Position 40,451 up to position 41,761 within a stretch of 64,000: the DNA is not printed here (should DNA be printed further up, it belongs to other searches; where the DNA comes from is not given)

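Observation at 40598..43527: A zinc-ribbon methyltransferase to GT4 order occurs twice, once as adjacent genes with a kinase fused to GT4 and once as a single fusion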

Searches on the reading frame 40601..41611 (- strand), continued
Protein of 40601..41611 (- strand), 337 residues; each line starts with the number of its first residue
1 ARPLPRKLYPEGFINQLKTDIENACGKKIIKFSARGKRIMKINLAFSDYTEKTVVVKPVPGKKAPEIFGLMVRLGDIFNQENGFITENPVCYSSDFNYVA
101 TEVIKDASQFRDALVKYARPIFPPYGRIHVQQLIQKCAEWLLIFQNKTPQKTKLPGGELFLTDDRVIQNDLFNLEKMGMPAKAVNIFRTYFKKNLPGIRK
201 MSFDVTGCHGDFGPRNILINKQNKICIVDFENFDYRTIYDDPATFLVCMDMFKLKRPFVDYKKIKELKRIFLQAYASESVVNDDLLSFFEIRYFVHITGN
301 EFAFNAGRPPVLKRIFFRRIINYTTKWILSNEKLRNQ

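Call 53: find_encoding_contigs(protein=P0123, flank=8000, max_places=2)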
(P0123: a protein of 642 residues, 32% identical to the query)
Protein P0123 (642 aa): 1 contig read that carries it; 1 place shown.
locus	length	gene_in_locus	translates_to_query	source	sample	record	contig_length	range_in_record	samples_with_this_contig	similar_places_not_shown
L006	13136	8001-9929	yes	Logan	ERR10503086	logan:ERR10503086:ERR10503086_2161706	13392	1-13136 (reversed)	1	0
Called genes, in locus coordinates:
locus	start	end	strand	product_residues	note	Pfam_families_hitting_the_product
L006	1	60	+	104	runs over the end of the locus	?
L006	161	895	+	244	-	PF01209:Ubie_methyltran, PF13489:Methyltransf_23, PF13847:Methyltransf_31, PF08241:Methyltransf_11, PF08242:Methyltransf_12, PF13649:Methyltransf_25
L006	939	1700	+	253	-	PF13489:Methyltransf_23, PF13847:Methyltransf_31, PF08241:Methyltransf_11, PF08242:Methyltransf_12, PF13649:Methyltransf_25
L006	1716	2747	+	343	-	PF01066:CDP-OH_P_transf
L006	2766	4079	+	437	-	PF01943:Polysacc_synt, PF13440:Polysacc_synt_3, PF01554:MatE (weak)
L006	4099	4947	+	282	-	PF01209:Ubie_methyltran, PF13489:Methyltransf_23, PF13679:Methyltransf_32, PF07021:MetW, PF13649:Methyltransf_25, PF13847:Methyltransf_31, PF08241:Methyltransf_11, PF08242:Methyltransf_12, +3 more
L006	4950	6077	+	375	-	PF00534:Glycos_transf_1, PF13692:Glyco_trans_1_4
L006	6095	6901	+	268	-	PF01209:Ubie_methyltran (weak), PF05219:DREV (weak), PF13489:Methyltransf_23, PF13847:Methyltransf_31 (weak), PF08241:Methyltransf_11, PF08242:Methyltransf_12, PF13649:Methyltransf_25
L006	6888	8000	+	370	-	PF13439:Glyco_transf_4, PF00982:Glyco_transf_20 (weak), PF20706:GT4-conflict, PF00534:Glycos_transf_1, PF13692:Glyco_trans_1_4, PF13524:Glyco_trans_1_2 (weak)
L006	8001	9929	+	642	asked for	PF01636:APH, PF01209:Ubie_methyltran, PF13489:Methyltransf_23, PF05175:MTS, PF13847:Methyltransf_31, PF08241:Methyltransf_11, PF08242:Methyltransf_12, PF13649:Methyltransf_25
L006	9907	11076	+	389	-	PF13439:Glyco_transf_4, PF13579:Glyco_trans_4_4, PF20706:GT4-conflict, PF00534:Glycos_transf_1, PF13524:Glyco_trans_1_2 (weak), PF13692:Glyco_trans_1_4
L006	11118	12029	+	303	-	PF02353:CMAS (weak), PF13489:Methyltransf_23, PF07021:MetW, PF13847:Methyltransf_31, PF08241:Methyltransf_11, PF08242:Methyltransf_12, PF13649:Methyltransf_25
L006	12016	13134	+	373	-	?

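Call 54: find_encoding_contigs(protein=P0129, flank=8000, max_places=2)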
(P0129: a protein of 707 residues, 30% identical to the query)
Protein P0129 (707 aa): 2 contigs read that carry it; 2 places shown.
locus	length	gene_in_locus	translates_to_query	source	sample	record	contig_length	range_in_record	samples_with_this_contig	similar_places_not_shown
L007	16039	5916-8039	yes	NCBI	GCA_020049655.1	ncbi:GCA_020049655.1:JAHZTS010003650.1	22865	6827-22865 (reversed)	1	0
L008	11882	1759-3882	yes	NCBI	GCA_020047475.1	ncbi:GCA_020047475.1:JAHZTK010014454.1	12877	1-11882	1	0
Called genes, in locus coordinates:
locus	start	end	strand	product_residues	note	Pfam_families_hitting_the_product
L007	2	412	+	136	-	?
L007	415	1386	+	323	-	PF05219:DREV (weak), PF05724:TPMT (weak), PF13489:Methyltransf_23, PF07021:MetW, PF08241:Methyltransf_11, PF08242:Methyltransf_12, PF13649:Methyltransf_25, PF13847:Methyltransf_31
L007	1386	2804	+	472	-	PF01943:Polysacc_synt, PF13440:Polysacc_synt_3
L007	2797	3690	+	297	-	PF00535:Glycos_transf_2, PF10111:Glyco_tranf_2_2 (weak), PF13641:Glyco_tranf_2_3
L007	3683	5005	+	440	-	PF01593:Amino_oxidase, PF13450:NAD_binding_8, PF13738:Pyr_redox_3 (weak)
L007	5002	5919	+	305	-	PF00535:Glycos_transf_2, PF13641:Glyco_tranf_2_3, PF13632:Glyco_trans_2_3 (weak)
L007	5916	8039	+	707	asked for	PF13439:Glyco_transf_4, PF00534:Glycos_transf_1, PF13692:Glyco_trans_1_4, PF01636:APH (weak)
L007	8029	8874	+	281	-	PF01209:Ubie_methyltran, PF05175:MTS, PF06325:PrmA (weak), PF13489:Methyltransf_23, PF08241:Methyltransf_11, PF08242:Methyltransf_12, PF13649:Methyltransf_25, PF13847:Methyltransf_31, +2 more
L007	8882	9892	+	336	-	PF01075:Glyco_transf_9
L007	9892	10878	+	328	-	PF01075:Glyco_transf_9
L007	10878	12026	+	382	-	PF13439:Glyco_transf_4, PF13477:Glyco_trans_4_2, PF13579:Glyco_trans_4_4, PF00534:Glycos_transf_1, PF13692:Glyco_trans_1_4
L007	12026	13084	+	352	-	PF00953:Glycos_transf_4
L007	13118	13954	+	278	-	PF13401:AAA_22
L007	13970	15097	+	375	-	PF13487:HD_5, PF01966:HD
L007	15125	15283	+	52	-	-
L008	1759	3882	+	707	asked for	PF13439:Glyco_transf_4, PF00534:Glycos_transf_1, PF13692:Glyco_trans_1_4, PF01636:APH (weak)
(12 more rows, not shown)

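Call 55: find_encoding_contigs(protein=P0131, flank=8000, max_places=2)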
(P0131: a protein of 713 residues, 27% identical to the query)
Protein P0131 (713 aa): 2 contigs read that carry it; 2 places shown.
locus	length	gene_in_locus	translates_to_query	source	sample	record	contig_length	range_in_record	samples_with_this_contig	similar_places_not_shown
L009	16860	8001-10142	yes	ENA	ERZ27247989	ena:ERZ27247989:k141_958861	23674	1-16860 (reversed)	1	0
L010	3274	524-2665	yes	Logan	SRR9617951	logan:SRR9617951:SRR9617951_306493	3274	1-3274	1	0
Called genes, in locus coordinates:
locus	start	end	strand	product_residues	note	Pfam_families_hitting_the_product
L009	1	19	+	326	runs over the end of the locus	PF08003:Methyltransf_9, PF13489:Methyltransf_23, PF07021:MetW, PF13847:Methyltransf_31, PF08241:Methyltransf_11, PF08242:Methyltransf_12, PF13649:Methyltransf_25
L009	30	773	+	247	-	PF13489:Methyltransf_23 (weak), PF08241:Methyltransf_11, PF08242:Methyltransf_12 (weak), PF13649:Methyltransf_25, PF13847:Methyltransf_31, PF03269:DUF268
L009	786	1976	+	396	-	PF20706:GT4-conflict (weak), PF00534:Glycos_transf_1, PF13692:Glyco_trans_1_4, PF13524:Glyco_trans_1_2 (weak)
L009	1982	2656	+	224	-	PF13489:Methyltransf_23, PF07021:MetW, PF13847:Methyltransf_31, PF08241:Methyltransf_11, PF08242:Methyltransf_12, PF13649:Methyltransf_25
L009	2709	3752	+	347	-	PF00535:Glycos_transf_2, PF13641:Glyco_tranf_2_3, PF13632:Glyco_trans_2_3 (weak)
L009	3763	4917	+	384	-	PF04055:Radical_SAM, PF13186:SPASM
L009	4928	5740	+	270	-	PF13489:Methyltransf_23, PF13847:Methyltransf_31, PF08241:Methyltransf_11, PF08242:Methyltransf_12, PF13649:Methyltransf_25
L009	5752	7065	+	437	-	PF01593:Amino_oxidase, PF13450:NAD_binding_8, PF13738:Pyr_redox_3 (weak)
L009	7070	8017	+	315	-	PF00535:Glycos_transf_2, PF10111:Glyco_tranf_2_2 (faint), PF13641:Glyco_tranf_2_3, PF13506:Glyco_transf_21 (faint), PF13632:Glyco_trans_2_3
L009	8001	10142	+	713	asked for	PF13439:Glyco_transf_4, PF13579:Glyco_trans_4_4, PF00534:Glycos_transf_1, PF13692:Glyco_trans_1_4, PF01636:APH (weak)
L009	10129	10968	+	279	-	PF01209:Ubie_methyltran, PF05175:MTS, PF13489:Methyltransf_23, PF13847:Methyltransf_31, PF08241:Methyltransf_11, PF08242:Methyltransf_12, PF13649:Methyltransf_25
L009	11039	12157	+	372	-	PF13439:Glyco_transf_4, PF20706:GT4-conflict, PF00534:Glycos_transf_1, PF13692:Glyco_trans_1_4, PF13524:Glyco_trans_1_2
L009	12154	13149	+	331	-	PF01075:Glyco_transf_9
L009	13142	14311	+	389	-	PF13477:Glyco_trans_4_2, PF13439:Glyco_transf_4, PF13579:Glyco_trans_4_4, PF00534:Glycos_transf_1, PF13692:Glyco_trans_1_4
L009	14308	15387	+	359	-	PF00953:Glycos_transf_4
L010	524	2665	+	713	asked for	PF13439:Glyco_transf_4, PF13579:Glyco_trans_4_4, PF00534:Glycos_transf_1, PF13692:Glyco_trans_1_4, PF01636:APH (weak)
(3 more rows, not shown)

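Call 56: find_encoding_contigs(protein=P0128, flank=8000, max_places=2)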
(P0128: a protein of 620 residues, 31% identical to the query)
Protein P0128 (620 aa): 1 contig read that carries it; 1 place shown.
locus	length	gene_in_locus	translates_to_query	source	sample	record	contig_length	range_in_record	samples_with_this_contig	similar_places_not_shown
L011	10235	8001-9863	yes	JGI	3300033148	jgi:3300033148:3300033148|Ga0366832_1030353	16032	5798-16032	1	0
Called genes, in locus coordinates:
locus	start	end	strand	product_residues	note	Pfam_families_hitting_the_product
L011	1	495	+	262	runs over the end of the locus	PF01209:Ubie_methyltran, PF05401:NodS (weak), PF13489:Methyltransf_23, PF07021:MetW (weak), PF08241:Methyltransf_11, PF08242:Methyltransf_12, PF13649:Methyltransf_25, PF13847:Methyltransf_31, +1 more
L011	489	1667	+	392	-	PF00534:Glycos_transf_1 (faint), PF13692:Glyco_trans_1_4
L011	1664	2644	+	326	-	PF13439:Glyco_transf_4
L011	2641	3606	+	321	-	PF03706:LPG_synthase_TM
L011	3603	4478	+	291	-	PF02353:CMAS, PF13489:Methyltransf_23, PF05219:DREV (faint), PF07021:MetW, PF13847:Methyltransf_31, PF08241:Methyltransf_11, PF08242:Methyltransf_12, PF13649:Methyltransf_25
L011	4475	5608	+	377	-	PF01075:Glyco_transf_9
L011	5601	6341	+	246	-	PF02353:CMAS, PF01209:Ubie_methyltran, PF05175:MTS (weak), PF13489:Methyltransf_23, PF13649:Methyltransf_25, PF13847:Methyltransf_31, PF08241:Methyltransf_11, PF08242:Methyltransf_12, +2 more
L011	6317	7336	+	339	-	PF01075:Glyco_transf_9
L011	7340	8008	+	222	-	PF02353:CMAS (weak), PF13489:Methyltransf_23, PF01209:Ubie_methyltran (weak), PF05175:MTS (weak), PF13847:Methyltransf_31, PF08241:Methyltransf_11, PF08242:Methyltransf_12, PF13649:Methyltransf_25, +1 more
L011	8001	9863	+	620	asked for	PF01209:Ubie_methyltran, PF13847:Methyltransf_31, PF08241:Methyltransf_11, PF08242:Methyltransf_12, PF13649:Methyltransf_25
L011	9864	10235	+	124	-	?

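Call 61: search_solved_structures(query=A2, max_evalue=1, show_alignments=2)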
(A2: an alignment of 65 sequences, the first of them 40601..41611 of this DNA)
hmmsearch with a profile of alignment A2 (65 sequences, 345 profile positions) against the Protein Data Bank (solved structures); distinct sequences matched with E-value up to 1: 479 (the best 60 are shown).
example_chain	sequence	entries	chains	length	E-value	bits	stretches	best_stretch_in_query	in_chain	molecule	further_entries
6sui_A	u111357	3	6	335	4e-11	46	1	95-305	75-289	Phosphotransferase enzyme family protein | Phosphotransferase enzyme family protein, amicoumacin kinase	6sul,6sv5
6sum_A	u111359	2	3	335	5.7e-10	42.2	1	219-307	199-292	AMICOUMACIN KINASE | APH domain-containing protein, amicoumacin kinase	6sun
8v3v_A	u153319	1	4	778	2.2e-07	33.7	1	76-258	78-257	Acyl-Coenzyme A dehydrogenase family, member 11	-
8agy_A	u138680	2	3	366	4e-07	32.9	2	218-253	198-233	Corramycin phosphotransferase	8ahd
3fi8_A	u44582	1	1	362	1.2e-06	31.3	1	198-262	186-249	Choline kinase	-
6yxs_A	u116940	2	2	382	1.4e-06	31.1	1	198-262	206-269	Choline kinase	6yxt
3c5i_A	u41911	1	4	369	7.3e-06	28.7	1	187-276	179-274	Choline kinase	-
8v3u_A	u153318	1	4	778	1.9e-05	27.3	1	76-258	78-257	Acyl-Coenzyme A dehydrogenase family, member 11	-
4feu_A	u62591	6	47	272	2e-05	27.3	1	212-265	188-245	Aminoglycoside 3'-phosphotransferase AphA1-IAB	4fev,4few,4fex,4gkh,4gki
4ej7_A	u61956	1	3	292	2.3e-05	27.1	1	212-265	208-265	Aminoglycoside 3'-phosphotransferase AphA1-IAB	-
4yom_B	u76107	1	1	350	5.2e-05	25.9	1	199-245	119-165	Serine/threonine-protein kinase BRSK2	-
4ynz_A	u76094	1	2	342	5.2e-05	25.9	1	199-245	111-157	Serine/threonine-protein kinase BRSK2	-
7dg4_A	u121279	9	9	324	7.8e-05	25.3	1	185-248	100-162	Dual specificity tyrosine-phosphorylation-regulated kinase 2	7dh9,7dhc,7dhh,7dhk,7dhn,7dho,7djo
7dhv_A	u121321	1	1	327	8.3e-05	25.2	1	181-248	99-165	Dual specificity tyrosine-phosphorylation-regulated kinase 2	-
7dh3_A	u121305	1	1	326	8.3e-05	25.2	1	181-248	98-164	Dual specificity tyrosine-phosphorylation-regulated kinase 2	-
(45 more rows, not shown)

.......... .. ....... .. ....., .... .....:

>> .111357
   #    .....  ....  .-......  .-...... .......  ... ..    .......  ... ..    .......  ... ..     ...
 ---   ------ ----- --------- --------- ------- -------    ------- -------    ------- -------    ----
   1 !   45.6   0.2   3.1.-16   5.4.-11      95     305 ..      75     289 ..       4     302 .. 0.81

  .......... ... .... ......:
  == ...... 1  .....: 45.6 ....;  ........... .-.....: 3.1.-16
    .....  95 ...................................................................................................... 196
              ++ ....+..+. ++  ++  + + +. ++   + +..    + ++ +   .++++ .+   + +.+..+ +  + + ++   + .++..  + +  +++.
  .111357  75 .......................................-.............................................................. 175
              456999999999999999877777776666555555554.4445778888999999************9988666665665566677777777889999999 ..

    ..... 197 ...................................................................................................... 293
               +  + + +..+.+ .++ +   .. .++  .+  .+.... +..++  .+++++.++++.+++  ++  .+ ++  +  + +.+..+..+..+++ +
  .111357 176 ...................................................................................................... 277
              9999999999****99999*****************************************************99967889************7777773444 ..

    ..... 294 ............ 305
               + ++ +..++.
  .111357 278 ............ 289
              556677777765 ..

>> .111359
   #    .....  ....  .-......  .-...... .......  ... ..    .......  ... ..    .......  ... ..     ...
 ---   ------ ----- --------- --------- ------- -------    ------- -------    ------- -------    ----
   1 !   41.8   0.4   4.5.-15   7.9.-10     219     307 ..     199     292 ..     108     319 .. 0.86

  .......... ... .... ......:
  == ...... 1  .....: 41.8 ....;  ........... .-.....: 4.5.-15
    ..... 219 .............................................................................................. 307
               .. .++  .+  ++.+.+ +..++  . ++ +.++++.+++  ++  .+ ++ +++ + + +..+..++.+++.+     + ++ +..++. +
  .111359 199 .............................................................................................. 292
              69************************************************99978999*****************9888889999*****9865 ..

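Call 68: predict_structure(alignment_id=A2)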
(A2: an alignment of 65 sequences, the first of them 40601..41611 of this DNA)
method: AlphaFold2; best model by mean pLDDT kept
length: 337 residues; sequences in the alignment: 65
mean_pLDDT: 94.7   pTM: 0.91
mean pLDDT of the five models: 94.7, 94.0, 93.9, 93.9, 93.8
residues with pLDDT >= 90: 310; 70-90: 19; 50-70: 4; < 50: 4
segments of 3 or more residues with pLDDT < 50: 1-4
pLDDT, mean of each block of 10 residues (from residue 1): 58 95 97 89 97 95 94 97 97 96 97 94 87 98 97 96 97 98 98 98 97 98 97 96 98 91 96 95 97 97 94 96 95 92
secondary structure, 60 per line:
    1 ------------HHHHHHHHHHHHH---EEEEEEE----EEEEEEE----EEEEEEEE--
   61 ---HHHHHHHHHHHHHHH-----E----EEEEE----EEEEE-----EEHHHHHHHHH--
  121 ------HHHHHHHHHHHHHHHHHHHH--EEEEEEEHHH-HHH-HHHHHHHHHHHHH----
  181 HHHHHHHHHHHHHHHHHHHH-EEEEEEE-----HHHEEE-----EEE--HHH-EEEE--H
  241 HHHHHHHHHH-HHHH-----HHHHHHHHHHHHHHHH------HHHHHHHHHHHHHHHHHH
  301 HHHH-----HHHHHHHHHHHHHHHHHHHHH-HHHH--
elements in order: H13-25 E29-35 E40-46 E51-58 H64-78 E89-93 E98-102 H110-118 H127-146 E149-155 H164-176 H181-200 E202-208 E217-219 E225-227 E234-237 H240-250 H252-255 H261-276 H283-304 H310-330 H332-335
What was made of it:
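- On APH / eukaryotic-like small-molecule kinase superfamily (Pfam PF01636): AF2 pLDDT 94.7 (call 68).
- On WbdD-type methyltransferase-kinase chain terminators: The protein ends with the globular kinase domain, which is modelled confidently to its last helix (call 68).
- High-confidence model (call 68). There is no coiled-coil or any extension beyond the globular kinase domain (call 68).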
